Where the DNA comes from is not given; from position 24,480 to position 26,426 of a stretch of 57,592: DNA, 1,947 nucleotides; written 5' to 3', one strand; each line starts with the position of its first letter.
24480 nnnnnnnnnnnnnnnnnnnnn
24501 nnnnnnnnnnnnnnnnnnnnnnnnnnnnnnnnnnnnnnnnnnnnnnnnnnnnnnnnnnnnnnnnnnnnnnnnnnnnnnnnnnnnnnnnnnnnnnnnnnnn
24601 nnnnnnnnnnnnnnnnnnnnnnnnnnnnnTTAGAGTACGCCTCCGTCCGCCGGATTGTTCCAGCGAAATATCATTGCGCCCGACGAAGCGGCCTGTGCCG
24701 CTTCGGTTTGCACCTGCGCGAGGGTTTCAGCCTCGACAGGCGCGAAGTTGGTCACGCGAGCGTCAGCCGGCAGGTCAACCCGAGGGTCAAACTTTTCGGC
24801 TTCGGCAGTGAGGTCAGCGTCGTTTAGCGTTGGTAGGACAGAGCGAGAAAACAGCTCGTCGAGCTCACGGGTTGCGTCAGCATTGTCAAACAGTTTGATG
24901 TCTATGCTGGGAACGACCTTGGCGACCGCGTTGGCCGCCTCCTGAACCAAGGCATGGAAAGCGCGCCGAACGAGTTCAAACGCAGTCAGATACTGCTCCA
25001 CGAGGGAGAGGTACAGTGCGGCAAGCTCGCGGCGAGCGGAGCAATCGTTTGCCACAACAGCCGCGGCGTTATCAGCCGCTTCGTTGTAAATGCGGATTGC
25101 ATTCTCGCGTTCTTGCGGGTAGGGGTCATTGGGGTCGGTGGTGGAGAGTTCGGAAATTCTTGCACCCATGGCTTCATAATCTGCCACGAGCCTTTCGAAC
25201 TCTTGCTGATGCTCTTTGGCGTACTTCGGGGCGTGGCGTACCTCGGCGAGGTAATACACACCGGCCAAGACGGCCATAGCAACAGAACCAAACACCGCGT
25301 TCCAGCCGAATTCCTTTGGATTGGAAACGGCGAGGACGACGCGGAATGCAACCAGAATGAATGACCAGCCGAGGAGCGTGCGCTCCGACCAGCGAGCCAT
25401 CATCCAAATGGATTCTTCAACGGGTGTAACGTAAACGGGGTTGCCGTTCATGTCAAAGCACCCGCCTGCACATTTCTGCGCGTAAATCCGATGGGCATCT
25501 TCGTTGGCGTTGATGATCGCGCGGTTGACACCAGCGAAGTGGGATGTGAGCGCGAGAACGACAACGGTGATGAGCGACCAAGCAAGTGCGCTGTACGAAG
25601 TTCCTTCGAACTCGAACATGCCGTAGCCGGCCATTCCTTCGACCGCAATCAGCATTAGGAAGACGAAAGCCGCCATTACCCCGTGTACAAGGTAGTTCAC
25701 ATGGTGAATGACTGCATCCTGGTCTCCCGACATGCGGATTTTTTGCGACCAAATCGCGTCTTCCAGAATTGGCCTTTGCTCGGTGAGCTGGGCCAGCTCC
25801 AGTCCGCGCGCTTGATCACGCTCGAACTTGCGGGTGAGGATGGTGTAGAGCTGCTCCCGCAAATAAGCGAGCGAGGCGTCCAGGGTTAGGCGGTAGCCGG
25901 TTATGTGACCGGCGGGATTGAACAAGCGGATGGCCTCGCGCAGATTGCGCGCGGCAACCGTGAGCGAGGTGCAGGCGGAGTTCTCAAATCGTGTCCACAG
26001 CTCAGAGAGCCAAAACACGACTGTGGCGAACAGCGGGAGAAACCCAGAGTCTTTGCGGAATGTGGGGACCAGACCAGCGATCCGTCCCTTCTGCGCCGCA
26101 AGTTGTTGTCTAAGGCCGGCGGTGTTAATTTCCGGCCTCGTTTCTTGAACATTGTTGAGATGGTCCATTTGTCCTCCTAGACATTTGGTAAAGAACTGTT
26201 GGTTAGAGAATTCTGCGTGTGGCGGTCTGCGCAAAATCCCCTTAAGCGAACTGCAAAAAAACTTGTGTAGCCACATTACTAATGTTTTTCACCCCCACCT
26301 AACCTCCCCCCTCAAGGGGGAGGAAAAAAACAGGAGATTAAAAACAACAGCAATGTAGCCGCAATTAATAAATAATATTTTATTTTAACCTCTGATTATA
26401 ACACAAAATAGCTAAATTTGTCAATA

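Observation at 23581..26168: Translationally coupled pair: 4-TM protein with large helical domains plus membrane-anchored degenerate vWA protein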

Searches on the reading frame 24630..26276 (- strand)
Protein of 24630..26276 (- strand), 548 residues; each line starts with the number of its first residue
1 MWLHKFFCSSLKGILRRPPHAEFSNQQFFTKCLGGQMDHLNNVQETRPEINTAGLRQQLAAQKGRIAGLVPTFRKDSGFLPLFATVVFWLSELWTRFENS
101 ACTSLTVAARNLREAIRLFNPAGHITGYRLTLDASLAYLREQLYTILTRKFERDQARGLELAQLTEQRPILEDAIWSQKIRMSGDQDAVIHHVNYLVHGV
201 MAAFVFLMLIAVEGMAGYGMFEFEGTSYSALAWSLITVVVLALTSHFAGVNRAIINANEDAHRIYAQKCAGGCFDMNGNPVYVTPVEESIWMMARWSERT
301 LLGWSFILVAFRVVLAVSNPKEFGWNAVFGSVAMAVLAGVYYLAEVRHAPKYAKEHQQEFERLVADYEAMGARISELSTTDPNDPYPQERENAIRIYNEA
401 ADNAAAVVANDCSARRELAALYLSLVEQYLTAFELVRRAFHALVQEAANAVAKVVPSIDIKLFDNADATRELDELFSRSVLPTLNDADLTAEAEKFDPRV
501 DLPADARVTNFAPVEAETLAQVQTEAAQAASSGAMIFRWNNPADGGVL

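Call 4: search_protein_families(library=pfam, proteins=[window:24630-26276:-], max_evalue=1)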
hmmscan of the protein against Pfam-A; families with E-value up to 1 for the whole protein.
window:24630-26276:- (548 aa): 2 families
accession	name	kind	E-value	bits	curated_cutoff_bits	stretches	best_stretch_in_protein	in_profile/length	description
PF18142.6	SLATT_fungal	-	0.11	13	26.5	1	294-401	16-119/121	SMODS and SLOG-associating 2TM effector domain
PF04612.17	T2SSM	-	0.13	12.9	27.8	1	331-394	21-83/160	Type II secretion system (T2SS), protein M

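Call 6: search_protein_families(library=padloc, proteins=[window:24630-26168:-], max_evalue=1)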
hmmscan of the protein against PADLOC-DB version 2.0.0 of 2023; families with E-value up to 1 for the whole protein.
window:24630-26168:- (512 aa): 0 families

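Call 7: search_protein_families(library=ncbifam, proteins=[window:24630-26168:-], max_evalue=1)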
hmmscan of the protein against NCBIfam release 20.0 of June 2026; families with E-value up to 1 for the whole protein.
window:24630-26168:- (512 aa): 2 families
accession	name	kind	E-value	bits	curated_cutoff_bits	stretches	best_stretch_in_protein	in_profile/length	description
NF033635.1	SLATT_fungal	domain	0.089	12.7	35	1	257-367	20-128/128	SLATT domain-containing protein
NF003038.0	PRK03934.1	equivalog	0.11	11.3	285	1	399-487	14-95/267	phosphatidylserine decarboxylase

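Call 8: search_protein_families(library=phrogs, proteins=[window:24630-26168:-], max_evalue=1)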
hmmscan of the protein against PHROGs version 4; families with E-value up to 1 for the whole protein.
window:24630-26168:- (512 aa): 2 families
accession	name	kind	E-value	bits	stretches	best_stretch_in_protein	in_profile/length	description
phrog_31577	-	unknown function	0.15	13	1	202-266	55-118/149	-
phrog_12280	-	unknown function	0.33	11.9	0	158-176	26-44/60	-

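Call 9: find_homologous_proteins(query=window:24630-26168:-, max_evalue=0.001)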
Query window:24630-26168:- (512 aa): 6 proteins with E <= 0.001 among 8000 candidates.
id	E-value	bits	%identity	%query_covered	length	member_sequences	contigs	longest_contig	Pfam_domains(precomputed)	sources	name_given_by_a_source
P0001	0.0e+0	1141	100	100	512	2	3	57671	-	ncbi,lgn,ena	ncbi:MAG: hypothetical protein AAB410_00160 [Patescibacteria group bacterium]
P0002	4.9e-271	918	79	100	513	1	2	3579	-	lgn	-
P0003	3.4e-181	621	55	98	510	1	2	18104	-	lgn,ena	-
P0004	1.8e-123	431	45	97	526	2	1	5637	-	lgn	-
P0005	1.4e-122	428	45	97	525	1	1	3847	-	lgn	-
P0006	5.7e-90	321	46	69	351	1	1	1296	-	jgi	jgi:hypothetical protein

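Call 11: find_encoding_contigs(protein=P0003, flank=10000, max_places=4)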
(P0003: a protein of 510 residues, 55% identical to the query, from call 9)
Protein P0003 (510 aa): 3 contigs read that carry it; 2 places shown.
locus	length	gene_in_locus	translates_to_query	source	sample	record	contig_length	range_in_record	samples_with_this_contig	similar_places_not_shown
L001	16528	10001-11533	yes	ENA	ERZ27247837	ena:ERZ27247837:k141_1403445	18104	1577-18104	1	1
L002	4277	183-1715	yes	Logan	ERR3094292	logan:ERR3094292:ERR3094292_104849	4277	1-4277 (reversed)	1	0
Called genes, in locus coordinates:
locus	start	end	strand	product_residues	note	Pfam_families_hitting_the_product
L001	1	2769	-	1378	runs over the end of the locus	-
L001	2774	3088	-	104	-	PF18908:DUF5663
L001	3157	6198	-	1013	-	-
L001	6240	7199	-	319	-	-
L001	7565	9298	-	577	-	-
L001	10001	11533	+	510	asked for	-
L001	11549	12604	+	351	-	-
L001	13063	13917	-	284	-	-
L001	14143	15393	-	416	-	PF11104:PilM_2 (faint), PF02491:SHS2_FTSA, PF06723:MreB_Mbl, PF06277:EutA (weak), PF14450:FtsA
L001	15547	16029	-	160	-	PF09424:YqeY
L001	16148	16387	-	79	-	PF01165:Ribosomal_S21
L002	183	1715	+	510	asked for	-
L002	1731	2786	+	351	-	-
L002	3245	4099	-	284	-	-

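Call 13: find_encoding_contigs(protein=P0004, flank=10000, max_places=4)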
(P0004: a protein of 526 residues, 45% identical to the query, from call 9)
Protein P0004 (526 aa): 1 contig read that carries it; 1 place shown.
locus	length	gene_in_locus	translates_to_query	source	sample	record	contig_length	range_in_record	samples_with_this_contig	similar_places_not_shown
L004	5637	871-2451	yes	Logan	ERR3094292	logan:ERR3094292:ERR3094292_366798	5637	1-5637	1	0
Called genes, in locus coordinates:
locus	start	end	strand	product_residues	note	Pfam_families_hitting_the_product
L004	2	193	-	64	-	?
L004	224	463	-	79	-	-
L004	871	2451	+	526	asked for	-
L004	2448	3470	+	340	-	-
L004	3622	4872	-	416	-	PF11104:PilM_2 (weak), PF02491:SHS2_FTSA, PF06723:MreB_Mbl, PF06277:EutA (weak), PF14450:FtsA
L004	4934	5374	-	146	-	PF09424:YqeY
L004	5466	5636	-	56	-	?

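Call 20: find_homologous_proteins(query=A1, max_evalue=0.01)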
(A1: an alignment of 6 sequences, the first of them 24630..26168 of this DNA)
Query A1 (6 sequences) (512 aa, profile of the alignment): 6 proteins with E <= 0.01 among 8000 candidates.
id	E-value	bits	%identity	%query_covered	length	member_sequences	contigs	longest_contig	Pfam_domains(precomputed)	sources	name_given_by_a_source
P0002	6.8e-276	934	79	100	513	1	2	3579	-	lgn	-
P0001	1.4e-273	926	100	100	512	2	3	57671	-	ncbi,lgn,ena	ncbi:MAG: hypothetical protein AAB410_00160 [Patescibacteria group bacterium]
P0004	6.3e-270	914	45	97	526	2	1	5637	-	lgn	-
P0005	1.5e-267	906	45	97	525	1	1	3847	-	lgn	-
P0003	2.3e-261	886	55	98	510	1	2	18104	-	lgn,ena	-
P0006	5.9e-174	598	46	69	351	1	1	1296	-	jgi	jgi:hypothetical protein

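Call 22: search_solved_structures(query=A1, max_evalue=10, show_alignments=2)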
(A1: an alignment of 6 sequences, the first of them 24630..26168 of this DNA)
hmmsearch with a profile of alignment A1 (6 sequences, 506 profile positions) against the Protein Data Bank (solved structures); distinct sequences matched with E-value up to 10: 1.
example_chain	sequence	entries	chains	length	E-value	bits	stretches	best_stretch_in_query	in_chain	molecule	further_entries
5szh_A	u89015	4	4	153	0.66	11.8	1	80-147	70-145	MICAL C-terminal-like protein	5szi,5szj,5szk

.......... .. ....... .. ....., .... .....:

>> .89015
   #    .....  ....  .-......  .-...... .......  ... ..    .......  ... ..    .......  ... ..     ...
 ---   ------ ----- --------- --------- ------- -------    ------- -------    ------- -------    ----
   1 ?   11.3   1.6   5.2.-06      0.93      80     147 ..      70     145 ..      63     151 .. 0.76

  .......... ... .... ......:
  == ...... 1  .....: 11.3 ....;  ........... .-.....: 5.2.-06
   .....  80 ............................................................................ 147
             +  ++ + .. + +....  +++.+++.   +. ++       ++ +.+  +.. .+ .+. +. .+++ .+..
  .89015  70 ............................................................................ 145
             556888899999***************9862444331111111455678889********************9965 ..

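Call 29: predict_structure(alignment_id=A1)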
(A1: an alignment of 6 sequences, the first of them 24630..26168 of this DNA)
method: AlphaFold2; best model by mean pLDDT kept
length: 512 residues; sequences in the alignment: 6
mean_pLDDT: 81.3   pTM: 0.54
mean pLDDT of the five models: 81.3, 81.2, 81.1, 80.0, 78.4
residues with pLDDT >= 90: 103; 70-90: 345; 50-70: 31; < 50: 33
segments of 3 or more residues with pLDDT < 50: 1-9, 183-190, 497-512
pLDDT, mean of each block of 10 residues (from residue 1): 36 82 86 84 86 91 88 93 91 90 88 84 86 90 87 78 80 72 47 66 84 88 88 82 85 86 86 81 70 79 86 83 90 91 83 88 89 91 93 92 89 84 73 84 87 91 81 78 81 52 33 31
secondary structure, 60 per line:
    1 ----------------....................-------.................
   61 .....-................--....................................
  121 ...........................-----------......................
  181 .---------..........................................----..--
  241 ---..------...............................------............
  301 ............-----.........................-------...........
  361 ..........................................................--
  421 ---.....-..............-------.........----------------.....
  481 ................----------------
elements in order: H17-36 H44-65 H67-82 H85-147 H159-181 H191-232 H252-282 H289-312 H318-342 H350-418 H424-428 H430-443 H451-459 H476-496
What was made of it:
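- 24630..26168 (-): geneA: 512-aa polytopic membrane protein with an N-terminal helical domain (aa 17-147), a 4-TM core and a C-terminal helical/coiled-coil domain (aa 318-496). AF2 model with pLDDT 81, all-helical (call 29).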

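Call 37: fold_search(model_id=the predicted structure, library=pdb)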
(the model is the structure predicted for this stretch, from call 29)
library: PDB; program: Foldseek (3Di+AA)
matches with E <= 10: 569; with E <= 0.001: 0
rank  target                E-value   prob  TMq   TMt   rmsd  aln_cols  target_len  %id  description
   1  9mg8_B                3.8e-02  0.28  0.09  0.13  52.6       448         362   12  Crystal Structure of b-iTHR-110 (released 2025-12-17)
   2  6h2x                  6.2e-02  0.25  0.11  0.15  46.8       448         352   15  MukB coiled-coil elbow from E. coli (released 2019-03-06)
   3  9a69_B                6.4e-02  0.80  0.19  0.16  22.2       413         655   12  Integrative model of MCPB-MCPC by crosslinking MS and deep learning (released 2024-09-18)
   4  7zr1_C                6.7e-02  0.30  0.15  0.11  50.8       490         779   13  Chaetomium thermophilum Mre11-Rad50-Nbs1 complex bound to ATPyS (composite structure) (released 2023-01-11)
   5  7nyw_B                7.0e-02  0.12  0.09  0.06  57.6       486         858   13  Cryo-EM structure of the MukBEF-MatP-DNA head module (released 2021-07-07)
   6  7zr1_D                7.3e-02  0.33  0.14  0.10  50.0       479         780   14  Chaetomium thermophilum Mre11-Rad50-Nbs1 complex bound to ATPyS (composite structure) (released 2023-01-11)
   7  9a65_B                1.2e-01  0.41  0.15  0.12  28.1       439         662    9  Integrative model of YVAQ-MCPB by crosslinking MS and deep learning (released 2024-09-18)
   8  9e5c_5i               1.3e-01  0.15  0.12  0.02  35.4       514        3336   12  Cryo-EM structure of 96 nm repeat of microtubule doublet from T. brucei flagellum (released 2025-03-12)
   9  7kek_A                2.5e-01  0.14  0.14  0.03  30.1       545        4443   10  Structure of the free outer-arm dynein in pre-parallel state (released 2021-09-29)
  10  8glv_DB               2.6e-01  0.12  0.12  0.02  33.0       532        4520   11  96-nm repeat unit of doublet microtubules from Chlamydomonas reinhardtii flagella (released 2023-05-31)
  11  9e5c_6c               2.7e-01  0.18  0.14  0.03  24.4       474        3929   14  Cryo-EM structure of 96 nm repeat of microtubule doublet from T. brucei flagellum (released 2025-03-12)
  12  7k58_A                2.9e-01  0.14  0.14  0.03  30.1       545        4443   10  Structure of outer-arm dyneins bound to microtubule with microtubule binding state 1(MTBS-1) (released 2021-09-29)
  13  9jcp_R                3.0e-01  0.18  0.12  0.17  58.0       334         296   14  Cryo-EM structure of the proton-sensing GPCR (GPR4)-Gq protein complex at pH 7.4 (released 2025-07-09)
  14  8ohd_B                3.0e-01  0.10  0.11  0.13  32.0       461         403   12  60S ribosomal subunit bound to the E3-UFM1 complex - state 3 (native) (released 2024-02-21)
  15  7n6g_3R               3.3e-01  0.12  0.10  0.14  61.4       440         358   12  C1 of central pair (released 2022-05-18)
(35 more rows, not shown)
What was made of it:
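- On MotAB/ExbBD/TolQR/ZorAB stator-type pairs: The best Foldseek hit to ExbB is at rank 45, E 0.86, TM 0.17 (call 37).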

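Call 63: search_protein_families(library=pfam, alignment_id=A9, max_evalue=0.5)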
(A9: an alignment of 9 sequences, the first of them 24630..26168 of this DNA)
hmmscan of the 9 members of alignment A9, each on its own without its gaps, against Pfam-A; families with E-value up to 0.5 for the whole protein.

A. member 1, window:24630-26168:- (512 aa): 2 families
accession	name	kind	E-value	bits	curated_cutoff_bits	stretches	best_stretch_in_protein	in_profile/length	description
PF18142.6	SLATT_fungal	-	0.095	13.2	26.5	1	258-365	16-119/121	SMODS and SLOG-associating 2TM effector domain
PF04612.17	T2SSM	-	0.12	13.1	27.8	1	295-358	21-83/160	Type II secretion system (T2SS), protein M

B. families by the number of members that match (of 9 scanned): 18 families
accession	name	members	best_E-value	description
PF18142.6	SLATT_fungal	2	0.028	SMODS and SLOG-associating 2TM effector domain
PF00335.26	Tetraspanin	1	0.00035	Tetraspanin family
PF13567.11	DUF4131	1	0.0016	Domain of unknown function (DUF4131)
PF01292.26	Ni_hydr_CYTB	1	0.019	Prokaryotic cytochrome b561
PF18737.6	HEPN_MAE_28990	1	0.019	MAE_28990/MAE_18760-like HEPN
PF12725.13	DUF3810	1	0.025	Protein of unknown function (DUF3810)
PF01127.27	Sdh_cyt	1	0.033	Succinate dehydrogenase/Fumarate reductase transmembrane subunit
PF19744.4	DUF6232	1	0.052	Family of unknown function (DUF6232)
PF16054.10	TMEM72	1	0.053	Transmembrane protein family 72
PF20990.2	DUF2207_C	1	0.078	Predicted membrane protein (DUF2207) C-terminal domain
PF04612.17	T2SSM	1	0.12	Type II secretion system (T2SS), protein M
PF09990.14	DUF2231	1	0.14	Predicted membrane protein (DUF2231)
PF16820.11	PKD_3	1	0.15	PKD-like domain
PF11878.13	DOCK_C-D_N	1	0.21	Dedicator of cytokinesis C/D, N terminal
PF09605.15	Trep_Strep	1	0.24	Hypothetical bacterial integral membrane protein (Trep_Strep)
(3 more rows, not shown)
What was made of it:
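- On SLATT (SMODS- and SLOG-associating 2TM effector) domains: The best in the family is E 0.028, in 2 of 9 members (calls 4, 7, 63).
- Marginal SLATT_fungal matches cover TM3-TM4 plus the following helix, over nearly the whole model, in 2 of 9 geneA-family members (E 0.03-0.1; calls 4, 7, 63).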

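Call 67: search_protein_families(library=pfam, proteins=[L001:13063-13917:-], max_evalue=0.01)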
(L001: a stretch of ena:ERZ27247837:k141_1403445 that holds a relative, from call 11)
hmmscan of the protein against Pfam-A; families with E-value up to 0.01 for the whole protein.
L001:13063-13917:- (284 aa): 0 families

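Call 101: find_related_loci(query=A1, collection=viral_contigs, flank=8000)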
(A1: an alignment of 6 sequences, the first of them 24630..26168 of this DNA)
Query A1 (512 aa) in viral_contigs; peptide patterns used: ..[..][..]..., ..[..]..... (x = any residue, [..] = any of these).
76 stretches matched a pattern, but none encodes a relative of the query by tblastn (E <= 1e-3).

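Call 105: fold_search(model_id=the predicted structure, library=viral)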
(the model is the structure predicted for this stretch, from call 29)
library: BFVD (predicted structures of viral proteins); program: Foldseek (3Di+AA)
matches with E <= 10: 405; with E <= 0.001: 0
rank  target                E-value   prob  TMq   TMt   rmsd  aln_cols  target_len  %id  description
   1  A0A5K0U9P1            5.8e-03  0.51  0.12  0.13  47.6       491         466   11  Uncharacterized protein [Yasminevirus sp. GU-2018]
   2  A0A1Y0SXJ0            3.2e-02  0.18  0.10  0.07  63.4       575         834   11  SbcC protein [Pseudomonas phage Noxifer]
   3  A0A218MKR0            3.5e-02  0.80  0.18  0.15  39.6       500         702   11  Putative recombination nuclease [uncultured virus]
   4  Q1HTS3                3.5e-02  0.75  0.19  0.19  49.5       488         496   14  F3L [Squirrelpox virus]
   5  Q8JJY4                3.5e-02  0.23  0.12  0.09  54.3       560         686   12  Putative myosine-like protein [Spodoptera frugiperda ascovirus 1a]
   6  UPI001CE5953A         3.6e-02  0.28  0.12  0.10  58.3       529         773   13  (no name look-up for this kind of identifier)
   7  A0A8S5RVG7            4.2e-02  0.15  0.10  0.08  60.4       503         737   13  STRUCTURAL MAINTENANCE OF CHROMOSOMES PROTEIN [Siphoviridae sp. ctHip2]
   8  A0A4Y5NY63            4.9e-02  0.33  0.10  0.14  28.6       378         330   11  (no name in the UniProt tables at hand)
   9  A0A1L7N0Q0            5.2e-02  0.16  0.11  0.08  57.4       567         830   10  Putative SbcC-ATPase [Ralstonia phage RP12]
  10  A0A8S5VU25            5.2e-02  0.13  0.09  0.06  45.6       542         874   11  STRUCTURAL MAINTENANCE OF CHROMOSOMES PROTEIN [Ackermannviridae sp.]
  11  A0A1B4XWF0            5.4e-02  0.20  0.12  0.06  44.5       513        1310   11  DNA repair [Tenacibaculum phage pT24]
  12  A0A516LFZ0            5.4e-02  0.15  0.10  0.09  45.8       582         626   12  (no name in the UniProt tables at hand)
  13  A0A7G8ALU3            7.3e-02  0.25  0.15  0.09  61.8       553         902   11  (no name in the UniProt tables at hand)
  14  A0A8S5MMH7            7.3e-02  0.25  0.11  0.07  40.0       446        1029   10  STRUCTURAL MAINTENANCE OF CHROMOSOMES PROTEIN [Siphoviridae sp. ctxc31]
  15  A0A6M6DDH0            7.3e-02  0.21  0.11  0.07  48.0       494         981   11  (no name in the UniProt tables at hand)
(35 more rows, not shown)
